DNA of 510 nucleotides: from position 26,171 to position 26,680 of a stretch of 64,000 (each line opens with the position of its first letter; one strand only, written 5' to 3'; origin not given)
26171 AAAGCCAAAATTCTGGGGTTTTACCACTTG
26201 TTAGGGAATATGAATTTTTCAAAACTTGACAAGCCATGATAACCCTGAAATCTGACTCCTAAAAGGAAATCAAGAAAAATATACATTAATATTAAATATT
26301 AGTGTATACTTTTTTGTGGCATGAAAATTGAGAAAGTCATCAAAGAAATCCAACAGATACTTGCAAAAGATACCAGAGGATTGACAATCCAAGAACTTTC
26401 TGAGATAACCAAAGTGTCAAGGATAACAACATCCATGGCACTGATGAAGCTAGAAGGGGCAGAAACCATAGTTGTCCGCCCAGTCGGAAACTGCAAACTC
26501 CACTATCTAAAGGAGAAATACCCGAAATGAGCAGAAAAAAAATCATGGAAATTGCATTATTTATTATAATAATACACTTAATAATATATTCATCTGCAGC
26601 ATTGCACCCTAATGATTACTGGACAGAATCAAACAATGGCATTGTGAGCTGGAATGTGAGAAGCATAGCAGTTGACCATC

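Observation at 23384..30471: Second case of a small DNA-binding gene overlapping a giant surface-protein gene, divergent from a MopE-like repeat protein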

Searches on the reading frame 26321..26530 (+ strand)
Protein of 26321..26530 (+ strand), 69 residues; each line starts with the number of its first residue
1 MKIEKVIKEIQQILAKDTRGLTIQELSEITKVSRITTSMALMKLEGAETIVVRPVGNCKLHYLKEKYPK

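Call 7: search_protein_families(library=pfam, proteins=[window:26321-26530:+], max_evalue=0.1)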
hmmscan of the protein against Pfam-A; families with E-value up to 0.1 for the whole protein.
window:26321-26530:+ (69 aa): 10 families
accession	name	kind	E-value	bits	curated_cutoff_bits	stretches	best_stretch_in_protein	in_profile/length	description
PF08279.18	HTH_11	-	0.0031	17.8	25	1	9-45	4-40/55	HTH domain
PF13412.12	HTH_24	-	0.0062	16.5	21.9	1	12-46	10-43/48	Winged helix-turn-helix DNA-binding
PF12802.13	MarR_2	-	0.018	15.6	27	1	19-54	20-54/61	MarR family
PF01022.26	HTH_5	-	0.03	14.6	22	1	13-47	10-42/47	Bacterial regulatory protein, arsR family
PF13545.12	HTH_Crp_2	-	0.034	14.6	27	1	20-53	22-55/70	Crp-like helix-turn-helix domain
PF01047.28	MarR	-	0.038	14.3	24.6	1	17-50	14-47/59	MarR family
PF21049.3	CFA69_ARM_rpt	-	0.059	12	25.8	1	4-67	20-82/719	Cilia- and flagella-associated protein 69, ARM repeat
PF00392.27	GntR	-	0.062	13.4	27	1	21-54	24-58/64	Bacterial regulatory proteins, gntR family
PF09339.16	HTH_IclR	-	0.083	13.1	22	1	12-44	10-42/52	IclR helix-turn-helix domain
PF21212.3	Dimerisation2-like_dom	-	0.096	13.5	27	0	10-37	25-52/72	Dimerisation2-like domain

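Call 8: search_protein_families(library=ncbifam, proteins=[window:26321-26530:+], max_evalue=0.1)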
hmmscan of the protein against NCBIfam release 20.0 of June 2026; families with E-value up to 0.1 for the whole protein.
window:26321-26530:+ (69 aa): 2 families
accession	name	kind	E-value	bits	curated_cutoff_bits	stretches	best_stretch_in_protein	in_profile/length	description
NF033788.1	HTH_metalloreg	subfamily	0.0046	16.8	55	1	10-60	16-65/77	metalloregulator ArsR/SmtB family transcription factor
NF040939.2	trans_reg_lrs14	equivalog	0.034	14.2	90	1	11-47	27-63/103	Lrs14 family HTH-type transcriptional regulator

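Call 11: find_encoding_contigs(protein=window:26321-26527:+, flank=10000, max_places=10)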
Protein window:26321-26527:+ (69 aa): 1 contig read that carries it; 1 place shown.
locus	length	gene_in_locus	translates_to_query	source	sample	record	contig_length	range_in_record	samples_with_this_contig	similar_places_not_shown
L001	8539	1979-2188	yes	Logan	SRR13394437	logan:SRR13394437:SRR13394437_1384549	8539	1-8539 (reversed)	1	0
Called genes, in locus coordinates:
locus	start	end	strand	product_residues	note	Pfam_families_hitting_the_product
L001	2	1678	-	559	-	?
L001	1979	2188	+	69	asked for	-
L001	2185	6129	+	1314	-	PF25852:DUF6242_C, PF02012:BNR (faint), PF14870:PSII_BNR (weak), PF15902:Sortilin-Vps10 (weak)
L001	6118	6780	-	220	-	-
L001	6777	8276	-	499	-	PF00391:PEP-utilizers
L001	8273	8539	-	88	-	?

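Call 14: find_homologous_proteins(query=window:26321-26527:+, max_evalue=0.01)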
Query seq(69 aa) (69 aa): 353 proteins with E <= 0.01 among 353 candidates; the best 120 are listed.
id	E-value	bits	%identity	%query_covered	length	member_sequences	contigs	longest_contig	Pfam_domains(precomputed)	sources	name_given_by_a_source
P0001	2.1e-35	136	100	100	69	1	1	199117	-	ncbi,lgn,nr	ncbi:hypothetical protein JW968_00775 [Candidatus Woesearchaeota archaeon]|nr:hypothetical protein [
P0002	6.6e-24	100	75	91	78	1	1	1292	-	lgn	-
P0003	9.0e-24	100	83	91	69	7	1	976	-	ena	-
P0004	1.0e-23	100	77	94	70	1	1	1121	-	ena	-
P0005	1.1e-23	100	78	94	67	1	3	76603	-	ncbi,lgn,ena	ncbi:MAG: HTH domain-containing protein [Nanoarchaeota archaeon]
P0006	1.1e-23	100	82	94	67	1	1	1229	-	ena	-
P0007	1.6e-23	99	81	93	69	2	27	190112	-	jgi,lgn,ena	jgi:DNA-binding transcriptional regulator GbsR (MarR family)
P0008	1.8e-23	99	74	94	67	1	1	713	-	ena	-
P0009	3.2e-23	98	75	94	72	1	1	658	-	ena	-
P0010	3.4e-23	98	78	94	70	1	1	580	-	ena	-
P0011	5.9e-23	97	77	93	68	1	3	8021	-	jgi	-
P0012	6.0e-23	97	81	91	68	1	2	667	-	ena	-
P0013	6.7e-23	97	75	91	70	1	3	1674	-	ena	-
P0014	8.1e-23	97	79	91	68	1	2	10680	-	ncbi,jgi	-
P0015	9.1e-23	97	78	93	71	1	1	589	PF08279.19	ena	-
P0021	1.8e-22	96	78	93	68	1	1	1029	PF08279.19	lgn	-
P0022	2.7e-22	95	80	93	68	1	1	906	PF08279.19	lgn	-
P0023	2.9e-22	95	74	94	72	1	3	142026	PF08279.19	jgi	-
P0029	4.3e-22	95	78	94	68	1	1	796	PF08279.19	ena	-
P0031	4.5e-22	95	79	91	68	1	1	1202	PF08279.19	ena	-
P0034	5.5e-22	94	78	93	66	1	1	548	PF08279.19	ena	-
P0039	8.4e-22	94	77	93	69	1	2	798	PF08279.19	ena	-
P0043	9.8e-22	93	78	93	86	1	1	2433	PF08279.19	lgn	-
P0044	1.0e-21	93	76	91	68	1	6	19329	PF13412.13,PF08279.19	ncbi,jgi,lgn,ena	-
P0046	1.1e-21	93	77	93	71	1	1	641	PF08279.19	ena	-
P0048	1.1e-21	93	78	91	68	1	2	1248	PF08279.19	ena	-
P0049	1.2e-21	93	72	99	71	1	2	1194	PF08279.19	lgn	-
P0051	1.4e-21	93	77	93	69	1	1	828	PF08279.19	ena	-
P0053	1.5e-21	93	72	93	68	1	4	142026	PF08279.19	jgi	-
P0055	1.5e-21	93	78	91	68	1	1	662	PF08279.19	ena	-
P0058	1.5e-21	93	76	91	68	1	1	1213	PF08279.19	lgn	-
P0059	1.5e-21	93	78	91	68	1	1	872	PF08279.19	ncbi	-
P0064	1.8e-21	93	75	91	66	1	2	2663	PF08279.19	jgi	-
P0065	2.0e-21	93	77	93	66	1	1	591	PF08279.19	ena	-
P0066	2.1e-21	92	72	94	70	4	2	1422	PF08279.19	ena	-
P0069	2.2e-21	92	71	94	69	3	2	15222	PF08279.19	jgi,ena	jgi:DNA-binding transcriptional regulator GbsR (MarR family)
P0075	2.6e-21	92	72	94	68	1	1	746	PF08279.19,PF13545.13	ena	-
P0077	2.7e-21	92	73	93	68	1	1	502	PF08279.19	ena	-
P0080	3.0e-21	92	76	91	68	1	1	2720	PF08279.19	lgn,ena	-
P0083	3.4e-21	92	73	93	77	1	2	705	PF08279.19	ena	-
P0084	3.6e-21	92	72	99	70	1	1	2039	PF08279.19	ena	-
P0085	3.6e-21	92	75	94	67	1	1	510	PF08279.19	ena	-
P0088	3.9e-21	92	77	93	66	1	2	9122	PF13412.13,PF08279.19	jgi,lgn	-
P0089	3.9e-21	92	72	99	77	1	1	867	PF08279.19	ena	-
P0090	4.1e-21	92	75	94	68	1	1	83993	PF08279.19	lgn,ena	-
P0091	4.2e-21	92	75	94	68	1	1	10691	PF08279.19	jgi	jgi:predicted transcriptional regulator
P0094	4.8e-21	91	74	99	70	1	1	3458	PF08279.19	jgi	jgi:DNA-binding transcriptional ArsR family regulator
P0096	5.1e-21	91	78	91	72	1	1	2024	PF08279.19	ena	-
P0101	6.0e-21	91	76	91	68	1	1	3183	PF08279.19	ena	-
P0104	6.7e-21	91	78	91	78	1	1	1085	PF08279.19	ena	-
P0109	7.7e-21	91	76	91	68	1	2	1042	PF08279.19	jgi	-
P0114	8.4e-21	91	76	91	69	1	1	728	PF08279.19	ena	-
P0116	9.6e-21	90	73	93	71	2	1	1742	PF13412.13,PF08279.19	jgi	-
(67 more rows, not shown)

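Call 17: find_related_loci(query=A1, collection=genome_contigs, flank=8000)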
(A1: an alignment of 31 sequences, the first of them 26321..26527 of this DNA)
Query A1 (69 aa) in genome_contigs; peptide patterns used: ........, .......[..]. (x = any residue, [..] = any of these).
57 stretches matched a pattern; 37 encode a relative of the query (tblastn E <= 1e-3); 37 distinct loci.
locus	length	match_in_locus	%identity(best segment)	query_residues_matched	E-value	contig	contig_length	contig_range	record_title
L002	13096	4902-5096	78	2-66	6e-30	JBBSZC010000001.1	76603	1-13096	MAG: Nanoarchaeota archaeon isolate H43-bin014_1 H43_bin014_1_000000000001, whole genome shotgun sequence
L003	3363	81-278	73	1-66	1e-28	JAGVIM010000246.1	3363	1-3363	MAG: Nanoarchaeota archaeon isolate DeMMO1_8 c_000000024170, whole genome shotgun sequence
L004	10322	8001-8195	75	2-66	3e-28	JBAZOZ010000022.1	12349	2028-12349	MAG: Candidatus Pacearchaeota archaeon isolate SO_2017_SWC_18 scaffold_4421_c1_LP-4_2017, whole genome shotgun sequence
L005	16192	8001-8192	73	2-65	1e-27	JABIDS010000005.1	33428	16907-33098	MAG: archaeon isolate SI048_bin8 k141_281450, whole genome shotgun sequence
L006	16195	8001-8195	74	2-66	2e-27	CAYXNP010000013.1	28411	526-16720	MAG TPA_asm: Candidatus Woesearchaeota archaeon isolate SRP050083_co1_23 genome assembly, contig: NODE_580_length_28411_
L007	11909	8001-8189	78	2-64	2e-27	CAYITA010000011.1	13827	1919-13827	MAG TPA_asm: Candidatus Woesearchaeota archaeon isolate ERP119705_co5_89 genome assembly, contig: NODE_5548_length_13827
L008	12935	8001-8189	76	2-64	2e-27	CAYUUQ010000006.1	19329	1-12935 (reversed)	MAG TPA_asm: uncultured Methanosarcinales archaeon isolate SRP077602_co7_489 genome assembly, contig: NODE_14048_length_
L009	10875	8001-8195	69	2-66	7e-27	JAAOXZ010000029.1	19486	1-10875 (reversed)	Candidatus Woesearchaeota archaeon isolate DPANNHV_H2.bin.83 k83_810281, whole genome shotgun sequence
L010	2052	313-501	75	2-64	3e-26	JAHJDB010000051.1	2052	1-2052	MAG: Nanoarchaeota archaeon isolate Modern_marine.mb.327 Modern_marine.mb.327_k141_1254384, whole genome shotgun sequenc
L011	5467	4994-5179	73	2-63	6e-26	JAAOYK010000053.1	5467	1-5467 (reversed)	Candidatus Pacearchaeota archaeon isolate DPANNHV_H1.bin.39 k83_2457475, whole genome shotgun sequence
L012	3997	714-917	68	2-69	5e-26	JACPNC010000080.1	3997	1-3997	MAG: Candidatus Woesearchaeota archaeon isolate NC_groundwater_565_Ag_S-0.1um_37_7 S35_SO-1_scaffold_291662, whole genom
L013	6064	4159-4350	69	2-65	1e-25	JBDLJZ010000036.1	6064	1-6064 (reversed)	MAG: Nanoarchaeota archaeon isolate MAG119 MAG119_36, whole genome shotgun sequence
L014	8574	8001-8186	74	2-63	2e-25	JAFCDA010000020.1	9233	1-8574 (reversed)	Candidatus Pacearchaeota archaeon isolate Meg19_1012_Bin_253 Meg19_1012_Bin_253_scaffold_64878, whole genome shotgun seq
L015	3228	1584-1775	67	2-65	4e-25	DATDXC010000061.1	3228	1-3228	MAG TPA_asm: Candidatus Nanoarchaeia archaeon isolate SMAG_U8128 k141_1559858, whole genome shotgun sequence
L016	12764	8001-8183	72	2-62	5e-25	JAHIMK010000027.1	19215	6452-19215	MAG: Nanoarchaeota archaeon isolate KR13_N2.mb.68 KR13_N2.mb.68_k141_118597, whole genome shotgun sequence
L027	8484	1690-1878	65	2-64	3e-23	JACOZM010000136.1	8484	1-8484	MAG: Candidatus Woesearchaeota archaeon isolate NC_groundwater_205_Ag_S-0.1um_36_6 S4_GD2017_2_S1_scaffold_5877, whole g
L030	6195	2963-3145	69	2-62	4e-23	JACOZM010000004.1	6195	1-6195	MAG: Candidatus Woesearchaeota archaeon isolate NC_groundwater_205_Ag_S-0.1um_36_6 S4_GD2017_2_S1_scaffold_9250, whole g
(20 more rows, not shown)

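Call 38: predict_structure(alignment_id=A1)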
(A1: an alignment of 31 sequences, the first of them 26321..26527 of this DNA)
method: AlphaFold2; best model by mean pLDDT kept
length: 69 residues; sequences in the alignment: 31
mean_pLDDT: 89.8   pTM: 0.74
mean pLDDT of the five models: 89.8, 89.1, 89.0, 88.8, 88.4
residues with pLDDT >= 90: 52; 70-90: 12; 50-70: 4; < 50: 1
segments of 3 or more residues with pLDDT < 50: none
pLDDT, mean of each block of 10 residues (from residue 1): 88 91 96 95 93 91 74
secondary structure, 60 per line:
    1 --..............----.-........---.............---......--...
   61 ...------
elements in order: H3-16 H23-30 H34-46 E50-55 E58-63

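Call 41: search_solved_structures(query=A1, max_evalue=1)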
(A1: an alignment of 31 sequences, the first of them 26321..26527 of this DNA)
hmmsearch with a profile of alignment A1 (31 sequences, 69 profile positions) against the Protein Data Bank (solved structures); distinct sequences matched with E-value up to 1: 9.
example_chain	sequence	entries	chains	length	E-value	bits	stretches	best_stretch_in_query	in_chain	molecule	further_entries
1ku9_A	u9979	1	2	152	0.013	18.5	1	4-51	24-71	hypothetical protein MJ223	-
2ia0_A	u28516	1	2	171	0.065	16.3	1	9-52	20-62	Putative HTH-type transcriptional regulator PF0864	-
8tac_A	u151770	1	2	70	0.11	15.6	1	5-39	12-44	DBP48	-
2lvs_A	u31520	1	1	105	0.22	14.6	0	11-54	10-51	Putative uncharacterized protein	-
6cmv_A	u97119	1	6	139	0.39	13.9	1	8-54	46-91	Transcriptional regulator Lrs14-like protein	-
1lj9_A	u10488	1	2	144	0.42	13.8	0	22-52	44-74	transcriptional regulator SlyA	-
2b0l_A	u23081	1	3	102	0.49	13.5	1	19-65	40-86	GTP-sensing transcriptional pleiotropic repressor codY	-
8c7t_A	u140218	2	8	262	0.57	13.3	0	9-65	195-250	GTP-sensing transcriptional pleiotropic repressor CodY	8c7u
8k5l_A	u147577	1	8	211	0.74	13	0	2-38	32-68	tRNA (cmo5U34)-methyltransferase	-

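Call 42: fold_search(model_id=the predicted structure, library=pdb)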
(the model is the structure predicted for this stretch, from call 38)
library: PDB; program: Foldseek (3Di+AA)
matches with E <= 10: 1898; with E <= 0.001: 0
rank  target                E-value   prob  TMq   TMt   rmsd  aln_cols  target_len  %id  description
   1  1u2w_B                2.5e-03  1.00  0.76  0.50   2.9        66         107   24  Crystal Structure of the Staphylococcus aureus pI258 CadC (released 2005-07-12)
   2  3cuo_A                2.5e-03  1.00  0.67  0.49   2.2        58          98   24  Crystal structure of the predicted DNA-binding transcriptional regulator from E. coli (released 2008-06-17)
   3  6j05_A                3.3e-03  1.00  0.78  0.54   1.4        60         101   22  Structures of two ArsR As(III)-responsive repressors: implications for the mechanism of derepression (released 2019-07-03)
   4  1r23_A                3.5e-03  1.00  0.77  0.52   0.9        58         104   21  Crystal structure of the cyanobacterial metallothionein repressor SmtB in the Zn1-form (one Zn(II) per dimer) (released 2004-05-18)
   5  3f72_B                3.5e-03  1.00  0.75  0.49   3.0        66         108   24  Crystal Structure of the Staphylococcus aureus pI258 CadC Metal Binding Site 2 Mutant (released 2009-04-07)
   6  5yi3_B                4.0e-03  1.00  0.79  0.39   1.5        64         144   28  Structure of Lactococcus lactis ZitR, C30S mutant in complex with DNA (released 2017-12-06)
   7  5yhy                  4.3e-03  1.00  0.83  0.40   1.0        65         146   26  Structure of Lactococcus lactis ZitR, C30S mutant (released 2017-12-06)
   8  1smt_A                4.3e-03  1.00  0.79  0.56   1.4        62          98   19  SMTB REPRESSOR FROM SYNECHOCOCCUS PCC7942 (released 1997-12-03)
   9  2dk5_MODEL_1_A        4.3e-03  1.00  0.75  0.59   4.6        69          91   16  Solution structure of Winged-Helix domain in RNA polymerase III 39KDa polypeptide (released 2006-10-06)
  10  5yi1                  4.6e-03  1.00  0.84  0.45   1.7        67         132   27  Structure of Lactococcus lactis ZitR, C30AH42A mutant in apo form (released 2017-12-06)
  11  5yhx_A                4.9e-03  1.00  0.79  0.39   1.5        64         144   28  Structure of Lactococcus lactis ZitR, wild type (released 2017-12-06)
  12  6fi9_A                4.9e-03  1.00  0.79  0.39   1.3        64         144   30  Crystal Structure of a zinc-responsive MarR family member, Lactococcus lactis ZitR (released 2019-02-20)
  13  1smt_B                5.2e-03  1.00  0.77  0.53   0.7        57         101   21  SMTB REPRESSOR FROM SYNECHOCOCCUS PCC7942 (released 1997-12-03)
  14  1r23_B                5.2e-03  1.00  0.76  0.55   0.9        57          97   21  Crystal structure of the cyanobacterial metallothionein repressor SmtB in the Zn1-form (one Zn(II) per dimer) (released 2004-05-18)
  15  2qvo                  5.2e-03  1.00  0.73  0.60   2.7        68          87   19  Crystal structure of AF1382 from Archaeoglobus fulgidus (released 2007-09-04)
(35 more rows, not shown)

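Call 56: find_encoding_contigs(protein=P0023, flank=10000, max_places=1)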
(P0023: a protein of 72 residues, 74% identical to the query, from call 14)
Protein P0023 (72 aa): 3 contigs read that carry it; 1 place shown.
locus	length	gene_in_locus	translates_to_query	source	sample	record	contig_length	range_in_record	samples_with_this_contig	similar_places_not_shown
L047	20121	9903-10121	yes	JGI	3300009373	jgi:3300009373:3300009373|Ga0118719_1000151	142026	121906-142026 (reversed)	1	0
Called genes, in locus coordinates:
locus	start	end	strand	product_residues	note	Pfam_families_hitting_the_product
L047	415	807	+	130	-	PF19451:DUF5989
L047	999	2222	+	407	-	-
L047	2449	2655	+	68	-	PF08279:HTH_11 (weak)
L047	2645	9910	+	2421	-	-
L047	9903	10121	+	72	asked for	PF08279:HTH_11 (faint)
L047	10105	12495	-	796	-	PF00133:tRNA-synt_1, PF01921:tRNA-synt_1f (faint), PF01406:tRNA-synt_1e (faint), PF09334:tRNA-synt_1g, PF08264:Anticodon_1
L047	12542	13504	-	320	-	PF02568:ThiI, PF18297:NFACT-R_2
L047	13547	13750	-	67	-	-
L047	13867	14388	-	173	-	PF12802:MarR_2 (weak), PF24034:DUF7343 (weak)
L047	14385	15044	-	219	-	PF00730:HhH-GPD, PF00633:HHH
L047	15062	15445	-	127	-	PF06397:Desulfoferrod_N, PF01880:Desulfoferrodox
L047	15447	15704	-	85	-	PF00462:Glutaredoxin, PF05768:Glrx-like (weak), PF13417:GST_N_3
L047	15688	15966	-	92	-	PF18905:DUF5661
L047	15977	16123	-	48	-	-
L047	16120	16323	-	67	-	-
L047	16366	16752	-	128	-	PF01592:NifU_N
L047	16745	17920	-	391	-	PF00155:Aminotran_1_2 (faint), PF00266:Aminotran_5, PF01212:Beta_elim_lyase, PF01041:DegT_DnrJ_EryC1, PF00282:Pyridoxal_deC (weak)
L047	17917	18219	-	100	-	PF12840:HTH_20 (weak), PF01022:HTH_5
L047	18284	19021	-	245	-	PF03372:Exo_endo_phos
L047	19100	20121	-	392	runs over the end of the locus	PF07690:MFS_1, PF05977:MFS_3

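Call 57: find_encoding_contigs(protein=P0053, flank=10000, max_places=1)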
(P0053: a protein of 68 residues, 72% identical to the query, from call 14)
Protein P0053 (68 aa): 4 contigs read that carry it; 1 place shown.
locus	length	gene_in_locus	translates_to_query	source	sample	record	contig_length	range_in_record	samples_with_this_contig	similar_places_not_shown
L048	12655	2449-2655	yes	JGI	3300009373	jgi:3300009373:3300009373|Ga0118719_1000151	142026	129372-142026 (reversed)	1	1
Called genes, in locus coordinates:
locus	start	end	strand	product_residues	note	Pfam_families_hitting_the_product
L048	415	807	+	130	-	PF19451:DUF5989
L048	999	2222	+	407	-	-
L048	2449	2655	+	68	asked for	PF08279:HTH_11 (weak)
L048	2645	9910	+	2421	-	-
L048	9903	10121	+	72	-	PF08279:HTH_11 (faint)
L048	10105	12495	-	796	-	PF00133:tRNA-synt_1, PF01921:tRNA-synt_1f (faint), PF01406:tRNA-synt_1e (faint), PF09334:tRNA-synt_1g, PF08264:Anticodon_1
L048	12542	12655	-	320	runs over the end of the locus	PF02568:ThiI, PF18297:NFACT-R_2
